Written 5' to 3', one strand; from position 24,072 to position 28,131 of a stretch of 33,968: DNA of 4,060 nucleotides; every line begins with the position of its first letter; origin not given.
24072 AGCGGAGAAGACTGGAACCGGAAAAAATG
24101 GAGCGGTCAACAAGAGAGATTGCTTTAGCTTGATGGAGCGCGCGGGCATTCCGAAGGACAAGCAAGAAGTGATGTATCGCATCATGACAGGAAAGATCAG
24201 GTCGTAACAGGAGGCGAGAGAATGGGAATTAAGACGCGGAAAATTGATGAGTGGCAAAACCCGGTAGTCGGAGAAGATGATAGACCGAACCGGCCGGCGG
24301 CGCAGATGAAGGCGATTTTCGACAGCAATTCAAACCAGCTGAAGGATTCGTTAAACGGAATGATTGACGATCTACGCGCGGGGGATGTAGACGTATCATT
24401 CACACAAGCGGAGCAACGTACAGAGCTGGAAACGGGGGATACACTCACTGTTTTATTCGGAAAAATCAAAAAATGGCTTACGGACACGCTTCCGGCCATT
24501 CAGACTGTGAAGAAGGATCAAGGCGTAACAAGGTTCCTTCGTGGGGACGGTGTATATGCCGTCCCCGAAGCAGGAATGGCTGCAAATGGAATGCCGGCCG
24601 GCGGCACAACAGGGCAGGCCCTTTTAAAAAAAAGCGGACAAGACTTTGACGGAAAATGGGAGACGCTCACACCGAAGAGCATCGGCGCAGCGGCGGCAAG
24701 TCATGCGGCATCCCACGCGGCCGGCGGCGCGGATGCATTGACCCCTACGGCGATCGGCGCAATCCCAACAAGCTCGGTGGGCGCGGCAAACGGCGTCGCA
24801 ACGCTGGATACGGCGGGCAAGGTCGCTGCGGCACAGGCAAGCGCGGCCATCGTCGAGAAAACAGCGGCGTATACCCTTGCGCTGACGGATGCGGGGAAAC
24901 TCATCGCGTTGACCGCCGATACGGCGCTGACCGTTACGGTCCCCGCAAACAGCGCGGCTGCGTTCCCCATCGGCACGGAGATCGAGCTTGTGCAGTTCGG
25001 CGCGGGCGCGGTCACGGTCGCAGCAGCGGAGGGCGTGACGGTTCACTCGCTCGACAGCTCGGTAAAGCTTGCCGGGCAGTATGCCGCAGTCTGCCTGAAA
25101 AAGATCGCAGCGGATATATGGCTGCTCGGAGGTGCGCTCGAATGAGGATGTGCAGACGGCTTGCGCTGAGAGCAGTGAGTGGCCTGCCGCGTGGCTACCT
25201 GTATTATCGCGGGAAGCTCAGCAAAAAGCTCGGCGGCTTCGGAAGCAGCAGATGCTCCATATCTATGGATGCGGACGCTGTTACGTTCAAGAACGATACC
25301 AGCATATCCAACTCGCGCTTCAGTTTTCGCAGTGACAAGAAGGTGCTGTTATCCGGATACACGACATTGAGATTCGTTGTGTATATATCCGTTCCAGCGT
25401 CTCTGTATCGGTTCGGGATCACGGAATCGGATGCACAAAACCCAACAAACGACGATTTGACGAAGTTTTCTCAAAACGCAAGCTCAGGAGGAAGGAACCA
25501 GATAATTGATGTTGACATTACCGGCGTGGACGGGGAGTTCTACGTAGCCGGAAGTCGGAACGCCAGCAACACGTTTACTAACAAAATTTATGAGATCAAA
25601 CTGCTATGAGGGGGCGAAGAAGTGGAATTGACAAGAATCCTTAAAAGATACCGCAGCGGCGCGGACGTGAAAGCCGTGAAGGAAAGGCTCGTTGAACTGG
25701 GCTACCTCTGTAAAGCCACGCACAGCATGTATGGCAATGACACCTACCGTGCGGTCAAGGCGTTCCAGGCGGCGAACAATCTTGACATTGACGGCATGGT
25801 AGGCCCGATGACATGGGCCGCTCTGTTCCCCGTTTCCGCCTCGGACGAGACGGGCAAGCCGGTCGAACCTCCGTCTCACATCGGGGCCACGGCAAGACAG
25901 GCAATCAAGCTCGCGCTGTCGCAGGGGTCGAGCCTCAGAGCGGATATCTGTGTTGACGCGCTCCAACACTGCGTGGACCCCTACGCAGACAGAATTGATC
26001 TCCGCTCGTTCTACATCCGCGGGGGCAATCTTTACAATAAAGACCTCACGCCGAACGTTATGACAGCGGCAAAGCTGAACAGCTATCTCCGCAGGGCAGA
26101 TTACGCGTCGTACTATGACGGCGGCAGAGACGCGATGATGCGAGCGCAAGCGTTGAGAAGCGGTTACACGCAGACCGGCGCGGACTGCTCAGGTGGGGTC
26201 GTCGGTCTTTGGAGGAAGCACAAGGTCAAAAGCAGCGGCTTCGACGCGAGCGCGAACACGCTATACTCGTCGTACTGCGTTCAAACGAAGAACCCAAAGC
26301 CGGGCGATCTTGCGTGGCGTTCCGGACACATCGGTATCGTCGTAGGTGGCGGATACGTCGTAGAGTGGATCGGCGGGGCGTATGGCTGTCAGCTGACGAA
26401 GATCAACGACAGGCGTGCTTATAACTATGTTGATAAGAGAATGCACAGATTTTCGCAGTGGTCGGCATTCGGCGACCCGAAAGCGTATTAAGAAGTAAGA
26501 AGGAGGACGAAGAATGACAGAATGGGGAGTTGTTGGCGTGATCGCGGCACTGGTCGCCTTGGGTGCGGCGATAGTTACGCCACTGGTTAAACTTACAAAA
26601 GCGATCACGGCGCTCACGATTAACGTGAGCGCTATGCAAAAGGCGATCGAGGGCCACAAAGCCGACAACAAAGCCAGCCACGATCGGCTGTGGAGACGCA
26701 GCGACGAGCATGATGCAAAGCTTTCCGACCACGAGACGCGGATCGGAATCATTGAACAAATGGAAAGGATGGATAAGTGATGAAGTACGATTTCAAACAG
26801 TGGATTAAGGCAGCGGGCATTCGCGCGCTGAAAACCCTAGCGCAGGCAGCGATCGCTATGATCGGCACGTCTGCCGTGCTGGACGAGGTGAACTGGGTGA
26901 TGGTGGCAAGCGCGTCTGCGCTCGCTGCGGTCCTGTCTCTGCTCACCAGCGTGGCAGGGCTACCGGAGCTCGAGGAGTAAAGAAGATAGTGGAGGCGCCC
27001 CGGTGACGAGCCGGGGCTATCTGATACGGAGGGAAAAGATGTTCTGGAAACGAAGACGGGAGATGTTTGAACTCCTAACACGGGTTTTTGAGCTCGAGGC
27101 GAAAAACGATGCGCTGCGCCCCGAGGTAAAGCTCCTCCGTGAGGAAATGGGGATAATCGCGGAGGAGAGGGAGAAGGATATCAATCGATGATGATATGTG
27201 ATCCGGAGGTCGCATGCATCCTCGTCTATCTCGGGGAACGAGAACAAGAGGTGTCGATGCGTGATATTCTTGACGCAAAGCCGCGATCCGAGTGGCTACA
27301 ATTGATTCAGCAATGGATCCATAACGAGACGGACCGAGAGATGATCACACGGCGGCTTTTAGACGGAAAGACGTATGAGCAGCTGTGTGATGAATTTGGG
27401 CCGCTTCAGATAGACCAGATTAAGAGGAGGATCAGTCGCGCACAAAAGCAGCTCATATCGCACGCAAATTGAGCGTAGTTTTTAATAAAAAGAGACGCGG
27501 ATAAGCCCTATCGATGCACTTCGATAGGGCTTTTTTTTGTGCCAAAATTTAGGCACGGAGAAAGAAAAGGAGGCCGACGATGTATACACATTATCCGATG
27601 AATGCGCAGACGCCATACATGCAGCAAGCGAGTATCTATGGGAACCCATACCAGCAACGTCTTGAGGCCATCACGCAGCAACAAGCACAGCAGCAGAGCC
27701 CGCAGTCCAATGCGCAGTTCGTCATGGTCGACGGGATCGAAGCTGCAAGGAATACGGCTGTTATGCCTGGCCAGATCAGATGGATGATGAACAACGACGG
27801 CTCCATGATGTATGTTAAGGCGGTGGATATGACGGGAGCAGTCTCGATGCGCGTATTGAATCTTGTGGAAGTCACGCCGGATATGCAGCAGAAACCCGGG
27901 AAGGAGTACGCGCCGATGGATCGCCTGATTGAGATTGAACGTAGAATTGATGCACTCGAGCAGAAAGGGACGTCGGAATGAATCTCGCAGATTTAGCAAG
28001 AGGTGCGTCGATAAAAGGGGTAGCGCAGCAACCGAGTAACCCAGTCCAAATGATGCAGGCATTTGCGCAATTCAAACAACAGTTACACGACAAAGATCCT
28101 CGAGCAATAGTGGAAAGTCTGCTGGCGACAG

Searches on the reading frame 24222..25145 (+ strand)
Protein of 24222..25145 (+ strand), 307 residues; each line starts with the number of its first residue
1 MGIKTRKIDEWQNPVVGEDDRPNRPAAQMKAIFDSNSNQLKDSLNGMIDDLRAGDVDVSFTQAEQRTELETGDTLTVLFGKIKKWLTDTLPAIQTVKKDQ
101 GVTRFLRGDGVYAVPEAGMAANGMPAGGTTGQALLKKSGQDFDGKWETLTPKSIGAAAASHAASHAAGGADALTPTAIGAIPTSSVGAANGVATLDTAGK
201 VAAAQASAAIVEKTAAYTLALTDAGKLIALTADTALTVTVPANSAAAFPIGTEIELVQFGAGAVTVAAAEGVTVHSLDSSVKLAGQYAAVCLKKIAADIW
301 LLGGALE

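Call 112: search_protein_families(library=phrogs, proteins=[window:24222-25145:+], max_evalue=0.001)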
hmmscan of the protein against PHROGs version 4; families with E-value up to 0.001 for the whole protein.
window:24222-25145:+ (307 aa): 11 families
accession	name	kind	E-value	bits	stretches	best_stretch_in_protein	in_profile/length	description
phrog_8780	-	tail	1.1e-19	71.2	1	201-305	651-754/755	minor tail protein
phrog_21510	-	unknown function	3.2e-16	60.2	1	199-306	448-553/555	-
phrog_18179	-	head and packaging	1.9e-14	54.8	1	193-306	367-480/482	virion structural protein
phrog_21978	-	unknown function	4.2e-14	54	1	179-307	126-218/220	-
phrog_20194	-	unknown function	1e-06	29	1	212-302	293-382/495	-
phrog_16053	-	tail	1.5e-06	29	1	208-307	56-151/310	tail fiber protein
phrog_29238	-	unknown function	3.5e-06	26.1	1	207-305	896-992/997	-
phrog_33012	-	unknown function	9.4e-06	24.3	1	215-293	1273-1348/1364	-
phrog_21765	-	unknown function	1.1e-05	25.6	1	55-89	276-310/422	-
phrog_1446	-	tail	1.9e-05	25.2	1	179-237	73-132/251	minor tail protein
phrog_6953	-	tail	0.00075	19.9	0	229-307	169-249/251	tail fiber protein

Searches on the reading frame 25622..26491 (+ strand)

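Call 112: search_protein_families(library=phrogs, proteins=[window:25622-26491:+], max_evalue=0.001)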
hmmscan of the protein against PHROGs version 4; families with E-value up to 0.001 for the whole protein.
window:25622-26491:+ (289 aa): 6 families
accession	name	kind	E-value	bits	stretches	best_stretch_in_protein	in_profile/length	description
phrog_1493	-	lysis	4.4e-13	50.2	1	8-79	242-316/394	endolysin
phrog_2649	-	lysis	2e-12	48.6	1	4-74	172-241/261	endolysin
phrog_1224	-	head and packaging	9.3e-11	42.6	1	6-69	3-65/438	endolysin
phrog_329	-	tail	1.4e-07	31.1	1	147-270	533-651/949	minor tail protein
phrog_17214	-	lysis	2.1e-05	25.3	1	8-69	246-313/322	endolysin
phrog_16428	-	lysis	0.00064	19.5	1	34-70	484-520/520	endolysin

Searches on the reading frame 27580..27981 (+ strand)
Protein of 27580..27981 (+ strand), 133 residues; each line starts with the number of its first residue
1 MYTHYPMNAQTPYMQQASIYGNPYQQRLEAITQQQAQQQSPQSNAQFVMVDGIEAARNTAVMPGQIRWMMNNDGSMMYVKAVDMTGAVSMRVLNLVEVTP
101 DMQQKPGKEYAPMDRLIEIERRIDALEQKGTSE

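Call 112: search_protein_families(library=phrogs, proteins=[window:27580-27981:+], max_evalue=0.001)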
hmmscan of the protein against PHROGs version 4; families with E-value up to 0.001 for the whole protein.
window:27580-27981:+ (133 aa): 1 family
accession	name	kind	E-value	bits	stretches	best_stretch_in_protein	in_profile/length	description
phrog_21718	-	unknown function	3.3e-13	50.9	1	6-131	4-145/159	-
